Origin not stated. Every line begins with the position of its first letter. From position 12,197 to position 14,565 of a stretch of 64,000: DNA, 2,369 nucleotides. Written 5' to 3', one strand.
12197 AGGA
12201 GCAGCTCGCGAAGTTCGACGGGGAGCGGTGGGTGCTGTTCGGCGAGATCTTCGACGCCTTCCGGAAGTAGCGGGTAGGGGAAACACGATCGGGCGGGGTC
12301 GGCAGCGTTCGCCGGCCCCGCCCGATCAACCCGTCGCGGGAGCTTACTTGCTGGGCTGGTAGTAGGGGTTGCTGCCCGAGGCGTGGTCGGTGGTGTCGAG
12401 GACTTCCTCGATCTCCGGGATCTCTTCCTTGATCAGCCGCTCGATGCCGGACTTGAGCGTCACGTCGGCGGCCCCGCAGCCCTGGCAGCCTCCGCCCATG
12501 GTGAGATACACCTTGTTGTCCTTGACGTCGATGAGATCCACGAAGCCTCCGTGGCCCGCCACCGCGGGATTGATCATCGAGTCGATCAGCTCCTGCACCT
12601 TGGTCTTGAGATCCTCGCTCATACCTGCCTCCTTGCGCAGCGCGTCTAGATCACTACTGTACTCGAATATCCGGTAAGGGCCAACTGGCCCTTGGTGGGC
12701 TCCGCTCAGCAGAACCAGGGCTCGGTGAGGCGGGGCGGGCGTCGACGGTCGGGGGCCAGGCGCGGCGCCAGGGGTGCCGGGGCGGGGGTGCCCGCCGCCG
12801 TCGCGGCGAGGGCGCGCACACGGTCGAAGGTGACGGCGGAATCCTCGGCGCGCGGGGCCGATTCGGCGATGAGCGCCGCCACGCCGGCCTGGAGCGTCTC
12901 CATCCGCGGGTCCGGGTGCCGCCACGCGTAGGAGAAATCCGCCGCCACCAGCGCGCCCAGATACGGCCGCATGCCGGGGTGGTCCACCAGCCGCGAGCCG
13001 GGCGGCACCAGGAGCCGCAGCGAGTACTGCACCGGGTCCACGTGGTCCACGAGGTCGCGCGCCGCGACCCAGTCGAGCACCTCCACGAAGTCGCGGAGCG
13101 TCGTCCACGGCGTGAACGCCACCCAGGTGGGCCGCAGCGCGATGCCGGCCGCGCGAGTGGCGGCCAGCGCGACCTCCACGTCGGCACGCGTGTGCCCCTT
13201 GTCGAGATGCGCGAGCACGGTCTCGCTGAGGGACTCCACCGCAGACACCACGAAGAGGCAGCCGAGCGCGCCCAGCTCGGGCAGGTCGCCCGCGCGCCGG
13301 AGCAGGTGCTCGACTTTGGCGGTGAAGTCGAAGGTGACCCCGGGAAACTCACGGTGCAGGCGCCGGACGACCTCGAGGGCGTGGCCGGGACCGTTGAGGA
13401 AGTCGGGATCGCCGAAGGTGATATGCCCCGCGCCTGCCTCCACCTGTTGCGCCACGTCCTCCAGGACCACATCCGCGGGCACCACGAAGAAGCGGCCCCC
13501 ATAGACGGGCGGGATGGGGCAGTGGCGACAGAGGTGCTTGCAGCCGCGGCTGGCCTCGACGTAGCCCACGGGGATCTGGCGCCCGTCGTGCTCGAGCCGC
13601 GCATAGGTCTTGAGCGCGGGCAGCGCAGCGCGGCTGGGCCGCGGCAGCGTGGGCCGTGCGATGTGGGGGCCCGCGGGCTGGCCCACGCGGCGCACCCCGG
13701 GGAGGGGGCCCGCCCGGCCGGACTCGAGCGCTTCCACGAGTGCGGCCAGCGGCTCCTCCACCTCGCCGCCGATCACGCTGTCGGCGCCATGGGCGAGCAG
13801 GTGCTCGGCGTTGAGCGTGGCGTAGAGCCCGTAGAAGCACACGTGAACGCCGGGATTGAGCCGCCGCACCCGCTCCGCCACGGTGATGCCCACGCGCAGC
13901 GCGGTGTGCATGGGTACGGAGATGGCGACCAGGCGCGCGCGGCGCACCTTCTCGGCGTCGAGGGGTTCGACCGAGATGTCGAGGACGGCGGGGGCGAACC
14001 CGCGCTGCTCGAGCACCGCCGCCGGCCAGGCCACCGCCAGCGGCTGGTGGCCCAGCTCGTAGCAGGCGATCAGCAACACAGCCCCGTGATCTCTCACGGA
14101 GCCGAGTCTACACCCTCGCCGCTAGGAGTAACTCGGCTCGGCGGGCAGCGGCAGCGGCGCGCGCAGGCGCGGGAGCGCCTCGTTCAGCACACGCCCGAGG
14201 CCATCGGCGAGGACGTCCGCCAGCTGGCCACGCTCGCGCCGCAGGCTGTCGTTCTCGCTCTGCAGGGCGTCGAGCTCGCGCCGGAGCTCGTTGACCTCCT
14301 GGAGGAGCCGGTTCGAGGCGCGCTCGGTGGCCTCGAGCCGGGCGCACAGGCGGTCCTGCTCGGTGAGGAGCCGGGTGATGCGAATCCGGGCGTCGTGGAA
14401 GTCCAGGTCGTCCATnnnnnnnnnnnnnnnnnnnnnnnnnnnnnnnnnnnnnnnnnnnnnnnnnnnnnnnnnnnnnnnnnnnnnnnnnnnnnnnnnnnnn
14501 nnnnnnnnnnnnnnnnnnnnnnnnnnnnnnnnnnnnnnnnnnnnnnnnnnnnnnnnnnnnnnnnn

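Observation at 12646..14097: B12-binding radical SAM enzyme is a selenoprotein: in-frame TGA followed by a C-U-A-E-P tail and a SECIS-like hairpin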

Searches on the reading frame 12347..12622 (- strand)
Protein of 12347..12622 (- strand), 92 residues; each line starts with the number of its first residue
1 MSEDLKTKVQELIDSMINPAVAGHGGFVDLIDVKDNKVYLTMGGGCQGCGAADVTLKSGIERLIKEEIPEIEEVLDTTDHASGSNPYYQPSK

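Call 34: search_protein_families(library=pfam, proteins=[window:12347-12622:-], max_evalue=0.01)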
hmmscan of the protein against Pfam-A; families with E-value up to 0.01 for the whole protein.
seq(92 aa): 1 family
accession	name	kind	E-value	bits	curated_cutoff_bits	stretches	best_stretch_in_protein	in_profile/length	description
PF01106.22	NifU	-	1.4e-23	83.3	27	1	9-74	1-66/67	NifU-like domain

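Call 76: search_protein_families(library=ncbifam, proteins=[window:12347-12622:-], max_evalue=0.00001)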
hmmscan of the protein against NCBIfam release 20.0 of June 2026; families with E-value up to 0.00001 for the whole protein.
seq(92 aa): 3 families
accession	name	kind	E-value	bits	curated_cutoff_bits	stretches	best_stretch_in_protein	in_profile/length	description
TIGR03341.1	YhgI_GntY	equivalog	4.1e-26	91.9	269.35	1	4-88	105-190/190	Fe-S biogenesis protein NfuA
NF008392.0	PRK11190.1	equivalog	3.5e-21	76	268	1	5-88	107-192/192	Fe-S biogenesis protein NfuA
TIGR02000.1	NifU_proper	equivalog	3.3e-08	33.3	273.3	1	8-73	223-286/290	Fe-S cluster assembly protein NifU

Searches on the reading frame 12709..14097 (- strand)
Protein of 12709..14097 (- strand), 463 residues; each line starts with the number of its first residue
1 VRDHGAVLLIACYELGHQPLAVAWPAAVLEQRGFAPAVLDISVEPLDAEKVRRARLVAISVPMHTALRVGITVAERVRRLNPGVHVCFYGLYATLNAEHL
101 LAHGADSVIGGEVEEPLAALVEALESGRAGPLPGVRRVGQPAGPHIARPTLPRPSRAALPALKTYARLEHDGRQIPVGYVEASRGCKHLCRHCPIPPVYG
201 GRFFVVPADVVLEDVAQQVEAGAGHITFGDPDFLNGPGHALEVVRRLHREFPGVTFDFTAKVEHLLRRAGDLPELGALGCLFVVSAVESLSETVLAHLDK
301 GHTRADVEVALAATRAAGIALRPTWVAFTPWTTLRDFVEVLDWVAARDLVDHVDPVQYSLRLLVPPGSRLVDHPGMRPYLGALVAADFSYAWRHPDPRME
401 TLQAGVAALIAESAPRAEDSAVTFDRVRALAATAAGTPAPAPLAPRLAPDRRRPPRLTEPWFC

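Call 20: search_protein_representatives(protein=window:12709-14097:-)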
Query: 463 residues. Proteins with E-value up to 0.001 (for the whole library): 7202; up to 1e-10: 2003; up to 1e-30: 525. The best 150 are listed.
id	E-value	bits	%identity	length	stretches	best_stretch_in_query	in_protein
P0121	6.8e-180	615.4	61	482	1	5-463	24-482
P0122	4.5e-155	533.6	60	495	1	1-463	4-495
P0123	9.0e-154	529.2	71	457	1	1-350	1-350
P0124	6.0e-141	487.0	55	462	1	2-463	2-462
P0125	5.4e-136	470.6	55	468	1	7-463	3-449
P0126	1.4e-134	466.0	54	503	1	7-463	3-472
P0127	5.5e-133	460.7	54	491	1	1-463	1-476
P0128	6.8e-126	437.3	55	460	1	1-463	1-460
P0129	3.3e-124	431.8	52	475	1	15-463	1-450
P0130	3.1e-123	428.6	49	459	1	7-463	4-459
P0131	3.9e-121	421.7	50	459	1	1-463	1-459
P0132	2.2e-119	415.9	50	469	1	7-463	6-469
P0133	8.1e-119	414.0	48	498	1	7-463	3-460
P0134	1.4e-117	409.9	43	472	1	7-463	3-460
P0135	6.6e-117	407.7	64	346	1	122-463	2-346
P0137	1.3e-116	406.7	50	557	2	123-463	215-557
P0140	4.4e-116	405.0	45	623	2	142-463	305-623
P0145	1.7e-113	396.5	45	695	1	7-463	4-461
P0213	9.6e-76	272.0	46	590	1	7-335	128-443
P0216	7.9e-75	269.0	39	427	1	4-402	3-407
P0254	8.1e-64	232.7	33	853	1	6-402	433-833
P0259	3.0e-62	227.5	39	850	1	3-463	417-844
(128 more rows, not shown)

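Call 23: search_protein_families(library=pfam, proteins=[P0145, P0259, P0254, P0140, P0137, P0213], max_evalue=0.01)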
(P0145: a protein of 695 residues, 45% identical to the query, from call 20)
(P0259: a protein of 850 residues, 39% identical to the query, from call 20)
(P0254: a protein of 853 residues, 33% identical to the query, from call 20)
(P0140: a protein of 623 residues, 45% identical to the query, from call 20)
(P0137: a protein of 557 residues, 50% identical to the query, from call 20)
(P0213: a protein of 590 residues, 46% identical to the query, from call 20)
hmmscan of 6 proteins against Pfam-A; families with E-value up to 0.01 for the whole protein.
P0145 (695 aa): 3 families
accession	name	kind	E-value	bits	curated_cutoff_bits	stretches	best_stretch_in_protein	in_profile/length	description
PF03243.20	MerB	-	1.2e-14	54.7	27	1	562-663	1-106/126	Alkylmercury lyase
PF04055.27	Radical_SAM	-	5.6e-14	53.1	29.5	1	181-319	3-142/166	Radical SAM superfamily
PF02310.24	B12-binding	-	1.1e-06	28.9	32.1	1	9-117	7-120/121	B12 binding domain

P0259 (850 aa): 3 families
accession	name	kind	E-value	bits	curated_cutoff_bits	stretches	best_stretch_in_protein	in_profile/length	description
PF13535.11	ATP-grasp_4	-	9.8e-18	64.7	27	1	156-297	4-158/160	ATP-grasp domain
PF04055.27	Radical_SAM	-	3.2e-16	60.4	29.5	1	577-740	2-166/166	Radical SAM superfamily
PF18603.7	LAL_C2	-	1.3e-14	54.6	29.4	1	336-404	2-70/78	L-amino acid ligase C-terminal domain 2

P0254 (853 aa): 20 families
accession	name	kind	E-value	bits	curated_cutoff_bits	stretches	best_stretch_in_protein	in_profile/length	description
PF13847.12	Methyltransf_31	-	3.5e-37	127.7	27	1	225-359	2-133/145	Methyltransferase domain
PF08241.18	Methyltransf_11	-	2.9e-23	82.8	21.2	1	231-330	1-95/95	Methyltransferase domain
PF13649.12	Methyltransf_25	-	5.5e-22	78.7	27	1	230-326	1-97/97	Methyltransferase domain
PF01209.24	Ubie_methyltran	-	6.5e-19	68.6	20.1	1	226-352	47-171/233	ubiE/COQ5 methyltransferase family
PF04055.27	Radical_SAM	-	1.1e-15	58.6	29.5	1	613-766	1-156/166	Radical SAM superfamily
PF00583.31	Acetyltransf_1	-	2.7e-14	53.9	20.7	1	32-111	30-116/116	Acetyltransferase (GNAT) family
PF08242.18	Methyltransf_12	-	4.1e-14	53.5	30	1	231-328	1-98/98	Methyltransferase domain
PF13508.13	Acetyltransf_7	-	7.6e-12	45.9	27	1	35-112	3-83/84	Acetyltransferase (GNAT) domain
PF13673.13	Acetyltransf_10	-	2.7e-09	37.5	23.6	1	31-128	27-124/128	Acetyltransferase (GNAT) domain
PF13489.12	Methyltransf_23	-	2.6e-08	34.2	27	1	221-365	17-146/164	Methyltransferase domain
PF05175.20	MTS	-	1.5e-06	28.4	23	1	220-336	23-144/170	Methyltransferase small domain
PF20922.3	Anamorsin_N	-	2.5e-06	27.7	27.1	1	285-389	41-133/163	Anamorsin, N-terminal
PF14542.12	Acetyltransf_CG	-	2.6e-05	24.7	30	1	41-92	5-58/80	GCN5-related N-acetyl-transferase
PF01135.25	PCMT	-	5.2e-05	23.5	20.3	1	221-284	68-131/210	Protein-L-isoaspartate(D-aspartate) O-methyltransferase (PCMT)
PF01170.24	UPF0020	-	0.0001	22.5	22.3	1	250-302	75-128/197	RMKL-like, methyltransferase domain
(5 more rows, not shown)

P0140 (623 aa): 3 families
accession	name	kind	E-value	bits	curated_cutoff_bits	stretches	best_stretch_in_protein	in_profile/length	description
PF04055.27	Radical_SAM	-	5.3e-12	46.7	29.5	1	346-483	4-142/166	Radical SAM superfamily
PF02310.24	B12-binding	-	0.0033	17.7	32.1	1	59-170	4-120/121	B12 binding domain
PF12815.12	CTD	-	0.0094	16.9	25.4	0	173-223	3-60/72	Spt5 C-terminal nonapeptide repeat binding Spt4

P0137 (557 aa): 2 families
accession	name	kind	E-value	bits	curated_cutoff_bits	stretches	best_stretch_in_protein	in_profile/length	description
PF04055.27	Radical_SAM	-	2.7e-12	47.6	29.5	1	276-414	3-142/166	Radical SAM superfamily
PF02310.24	B12-binding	-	4.8e-06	26.8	32.1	1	8-116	7-120/121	B12 binding domain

P0213 (590 aa): 2 families
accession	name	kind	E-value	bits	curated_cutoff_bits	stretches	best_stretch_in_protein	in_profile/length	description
PF04055.27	Radical_SAM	-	1.9e-15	57.9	29.5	1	290-428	3-142/166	Radical SAM superfamily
PF02310.24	B12-binding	-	1.5e-07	31.7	32.1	1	130-231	4-114/121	B12 binding domain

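Call 66: predict_structure(alignment_id=A3)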
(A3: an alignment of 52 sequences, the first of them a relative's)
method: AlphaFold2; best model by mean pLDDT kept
length: 468 residues; sequences in the alignment: 52
mean_pLDDT: 94.8   pTM: 0.93
mean pLDDT of the five models: 94.8, 94.4, 94.4, 94.2, 94.0
residues with pLDDT >= 90: 423; 70-90: 28; 50-70: 15; < 50: 2
segments of 3 or more residues with pLDDT < 50: none
pLDDT, mean of each block of 10 residues (from residue 1): 97 97 98 97 97 98 97 98 98 97 97 98 96 92 97 96 98 95 95 98 99 98 98 99 98 98 98 97 97 98 97 98 98 94 96 95 98 96 98 95 88 96 82 67 86 89 61
secondary structure, 60 per line:
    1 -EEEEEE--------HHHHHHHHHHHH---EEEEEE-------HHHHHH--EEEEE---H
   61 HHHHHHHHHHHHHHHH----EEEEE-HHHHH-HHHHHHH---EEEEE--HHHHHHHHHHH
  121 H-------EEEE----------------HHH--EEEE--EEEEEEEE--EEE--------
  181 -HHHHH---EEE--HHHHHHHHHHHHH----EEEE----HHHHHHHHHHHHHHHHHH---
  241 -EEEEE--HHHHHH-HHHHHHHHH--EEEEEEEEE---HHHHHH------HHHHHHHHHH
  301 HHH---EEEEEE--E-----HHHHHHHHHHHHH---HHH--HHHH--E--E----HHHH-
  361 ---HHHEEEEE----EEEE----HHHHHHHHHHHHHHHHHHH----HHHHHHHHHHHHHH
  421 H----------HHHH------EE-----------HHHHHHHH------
elements in order: E2-7 H16-27 E31-36 H44-49 E52-56 H60-76 E81-85 H87-91 H93-99 E103-107 H110-121 E129-132 E154-157 E160-167 E170-172 H182-186 E190-192 H195-207 E212-215 H220-237 E242-246 H249-254 H256-264 E267-275 H279-284 H291-303 E307-312 H321-333 H342-345 H356-359 E367-371 E376-379 H384-402 H407-421 H432-435 H455-462

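Call 68: fold_search(model_id=the predicted structure, library=pdb)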
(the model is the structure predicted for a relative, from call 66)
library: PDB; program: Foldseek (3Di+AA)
matches with E <= 10: 1779; with E <= 0.001: 69
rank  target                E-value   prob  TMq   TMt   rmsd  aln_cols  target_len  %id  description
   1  6fd2_A                4.9e-18  1.00  0.67  0.68   5.1       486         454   18  Radical SAM 1,2-diol dehydratase AprD4 in complex with its substrate paromamine (released 2018-01-17)
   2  6fd2_B                1.4e-16  1.00  0.66  0.67   6.2       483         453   19  Radical SAM 1,2-diol dehydratase AprD4 in complex with its substrate paromamine (released 2018-01-17)
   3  6wte_A                2.4e-16  1.00  0.59  0.49   5.4       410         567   18  Structure of radical S-adenosylmethionine methyltransferase, TsrM, from Kitasatospora setae with cobalamin and [4Fe-4S (released 2020-12-23)
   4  6wte_B                2.8e-16  1.00  0.64  0.57   9.5       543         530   15  Structure of radical S-adenosylmethionine methyltransferase, TsrM, from Kitasatospora setae with cobalamin and [4Fe-4S (released 2020-12-23)
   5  5ul3                  1.5e-15  1.00  0.61  0.41   8.5       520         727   15  Structure of Cobalamin-dependent S-adenosylmethionine radical enzyme OxsB with aqua-cobalamin bound (released 2017-04-19)
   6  6wtf_A                1.8e-15  1.00  0.57  0.49   7.8       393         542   17  Structure of radical S-adenosylmethionine methyltransferase, TsrM, from Kitasatospora setae with tryptophan substrate  (released 2020-12-23)
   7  5ul4                  2.1e-15  1.00  0.62  0.41   8.6       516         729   14  Structure of Cobalamin-dependent S-adenosylmethionine radical enzyme OxsB with aqua-cobalamin and S-adenosylmethionine b (released 2017-04-19)
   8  6wtf_B                7.1e-15  1.00  0.58  0.51   5.1       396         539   18  Structure of radical S-adenosylmethionine methyltransferase, TsrM, from Kitasatospora setae with tryptophan substrate  (released 2020-12-23)
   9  5ul2                  1.1e-14  1.00  0.63  0.42   6.9       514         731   15  Structure of Apo, SeMet-labeled Cobalamin-dependent S-adenosylmethionine radical enzyme OxsB (released 2017-04-19)
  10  9ccb                  8.5e-14  1.00  0.59  0.66   6.2       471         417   18  X-ray crystal structure of methyl-coenzyme M reductase glutamine methylase (MgmA) from Methanothermobacter marburgensis  (released 2025-01-01)
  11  7mjx_A                2.0e-13  1.00  0.61  0.64   4.9       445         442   17  MiaB in the complex with 5'-deoxyadenosine, methionine and RNA (released 2021-09-15)
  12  7mjw_A                5.8e-13  1.00  0.60  0.64   4.9       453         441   16  Methylated MiaB in the complex with 5'-deoxyadenosine, methionine and RNA (released 2021-09-15)
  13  9a6d_A                8.2e-13  1.00  0.62  0.64   4.4       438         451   13  Integrative model of MTAB-YVFG by crosslinking MS and deep learning (released 2024-09-18)
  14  7mjy_A                1.9e-12  1.00  0.56  0.58   3.6       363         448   18  MiaB in the complex with s-adenosyl-L-homocysteine and RNA (released 2021-09-15)
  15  7mjv_A                1.9e-12  1.00  0.63  0.66   4.3       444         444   16  MiaB in the complex with s-adenosylmethionine and RNA (released 2021-09-15)
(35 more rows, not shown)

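Call 76: search_protein_families(library=ncbifam, proteins=[P0125, P0216], max_evalue=0.00001)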
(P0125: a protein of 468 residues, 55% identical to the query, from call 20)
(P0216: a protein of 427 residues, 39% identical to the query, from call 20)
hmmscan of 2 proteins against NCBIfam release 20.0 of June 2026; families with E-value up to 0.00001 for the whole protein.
P0125 (468 aa): 13 families
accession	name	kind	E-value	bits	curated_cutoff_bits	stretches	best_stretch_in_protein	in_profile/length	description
NF040546.1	rSAM_CUAEP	equivalog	3.1e-186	619.6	500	1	4-459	2-467/468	CUAEP/CCAEP-tail radical SAM (seleno)protein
NF040542.1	rSAM_RCCLKC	equivalog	7.2e-92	308.7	450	1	4-395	2-409/423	arsinothricin biosynthesis radical SAM protein ArsL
TIGR04072.2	rSAM_ladder_B12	equivalog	1.7e-13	50.1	360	1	72-306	92-321/443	lipid biosynthesis B12-binding/radical SAM protein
TIGR04013.1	B12_SAM_MJ_1487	hypoth_equivalog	4e-13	48.9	251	1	69-221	59-208/382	TIGR04013 family B12-binding domain/radical SAM domain-containing protein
TIGR04367.1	HpnR_B12_rSAM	equivalog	4.2e-10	38.8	650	1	9-309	16-328/490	hopanoid C-3 methylase HpnR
TIGR04014.1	B12_SAM_MJ_0865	equivalog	1.1e-09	37.7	360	0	166-214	162-210/434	methyl-coenzyme M reductase glutamine C-methyltransferase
TIGR04295.1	B12_rSAM_oligo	hypoth_equivalog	3e-08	32.8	400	1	165-289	201-316/422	TIGR04295 family B12-binding domain-containing radical SAM protein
NF033070.1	rSAM_AprD4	equivalog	3.7e-08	32.7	500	1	165-336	197-368/456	AprD4 family radical SAM diol-dehydratase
TIGR04479.1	bcpD_PhpK_rSAM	subfamily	2e-07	29.8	600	1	166-307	243-382/504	PhpK family radical SAM P-methyltransferase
TIGR03975.1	rSAM_ocin_1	subfamily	9.5e-07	27.7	281.85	0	255-331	351-427/606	RiPP maturation radical SAM C-methyltransferase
TIGR04385.1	B12_rSAM_cofa1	equivalog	2.8e-06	26.8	450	1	165-306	196-336/438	B12 lower ligand biosynthesis radical SAM protein BzaD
TIGR03471.1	HpnJ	equivalog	7.1e-06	25.2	577.6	0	166-307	199-338/472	hopanoid biosynthesis associated radical SAM protein HpnJ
NF045585.1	rSAM_slr0320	equivalog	9.4e-06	24.4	775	0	166-224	237-295/511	photosystem II high light acclimation radical SAM protein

P0216 (427 aa): 17 families
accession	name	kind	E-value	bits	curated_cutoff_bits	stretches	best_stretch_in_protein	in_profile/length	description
NF040542.1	rSAM_RCCLKC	equivalog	6.7e-155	516.4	450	1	6-427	1-423/423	arsinothricin biosynthesis radical SAM protein ArsL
NF040546.1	rSAM_CUAEP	equivalog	1.4e-101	340.5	500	1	6-406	1-395/468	CUAEP/CCAEP-tail radical SAM (seleno)protein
TIGR04367.1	HpnR_B12_rSAM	equivalog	2.3e-25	89.1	650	1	17-335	21-334/490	hopanoid C-3 methylase HpnR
TIGR03471.1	HpnJ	equivalog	4.3e-18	65.4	577.6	1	188-342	201-353/472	hopanoid biosynthesis associated radical SAM protein HpnJ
TIGR04072.2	rSAM_ladder_B12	equivalog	2.2e-15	56.3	360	1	183-335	179-329/443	lipid biosynthesis B12-binding/radical SAM protein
TIGR02026.1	BchE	equivalog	2.2e-12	46.6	481.35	1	18-334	22-345/497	magnesium-protoporphyrin IX monomethyl ester anaerobic oxidative cyclase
NF033070.1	rSAM_AprD4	equivalog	1.7e-11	43.7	500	1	115-359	132-371/456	AprD4 family radical SAM diol-dehydratase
TIGR04479.1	bcpD_PhpK_rSAM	subfamily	1.9e-11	43.1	600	1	186-342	243-397/504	PhpK family radical SAM P-methyltransferase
TIGR04385.1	B12_rSAM_cofa1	equivalog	2.2e-11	43.6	450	1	72-332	88-342/438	B12 lower ligand biosynthesis radical SAM protein BzaD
TIGR04013.1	B12_SAM_MJ_1487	hypoth_equivalog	3.3e-11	42.7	251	1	55-211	45-178/382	TIGR04013 family B12-binding domain/radical SAM domain-containing protein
TIGR04295.1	B12_rSAM_oligo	hypoth_equivalog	4e-11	42.2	400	1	78-309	95-316/422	TIGR04295 family B12-binding domain-containing radical SAM protein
NF038361.1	rSAM_Sden_1168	equivalog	1.1e-10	40.7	575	1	53-344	140-441/560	Sden_1168 family B12-binding radical SAM P-methyltransferase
NF045585.1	rSAM_slr0320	equivalog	4.9e-10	38.5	775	1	187-246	238-297/511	photosystem II high light acclimation radical SAM protein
NF050148.1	rSAM_ApyD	equivalog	3.4e-08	32.4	750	1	71-337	91-349/645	RiPP biosynthesis radical SAM protein ApyD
TIGR04014.1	B12_SAM_MJ_0865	equivalog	3.5e-08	32.7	360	1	187-352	163-334/434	methyl-coenzyme M reductase glutamine C-methyltransferase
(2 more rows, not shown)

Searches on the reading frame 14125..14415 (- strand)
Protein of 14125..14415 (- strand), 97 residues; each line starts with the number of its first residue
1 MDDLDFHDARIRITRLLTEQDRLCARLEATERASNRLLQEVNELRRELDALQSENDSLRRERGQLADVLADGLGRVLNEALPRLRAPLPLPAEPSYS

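Call 34: search_protein_families(library=pfam, proteins=[window:14125-14415:-], max_evalue=0.01)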
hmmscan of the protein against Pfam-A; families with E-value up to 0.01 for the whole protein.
seq(97 aa): 8 families
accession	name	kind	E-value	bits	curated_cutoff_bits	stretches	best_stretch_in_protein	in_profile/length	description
PF17675.6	APG6_N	-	7.9e-05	23.6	45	1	9-65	51-107/132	Apg6 coiled-coil region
PF14662.11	KASH_CCD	-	0.0014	19.1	43.3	1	14-59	18-63/191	Coiled-coil region of CCDC155 or KASH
PF24423.1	OVT1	-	0.0016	19.3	30.9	1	5-61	37-93/100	Major antigen, helical domain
PF06156.18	YabA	-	0.0019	19.2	30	1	20-69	3-52/103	Initiation control protein YabA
PF15233.11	SYCE1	-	0.003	18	27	1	21-70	8-57/152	Synaptonemal complex central element protein 1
PF16559.10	GIT_CC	-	0.0068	16.5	28.7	1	25-60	30-65/66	GIT coiled-coil Rho guanine nucleotide exchange factor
PF02183.23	HALZ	-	0.0094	16.5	28.1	0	44-65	10-31/43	Homeobox associated leucine zipper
PF04977.20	DivIC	-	0.0098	16.1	28.9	0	33-65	18-50/80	Septum formation initiator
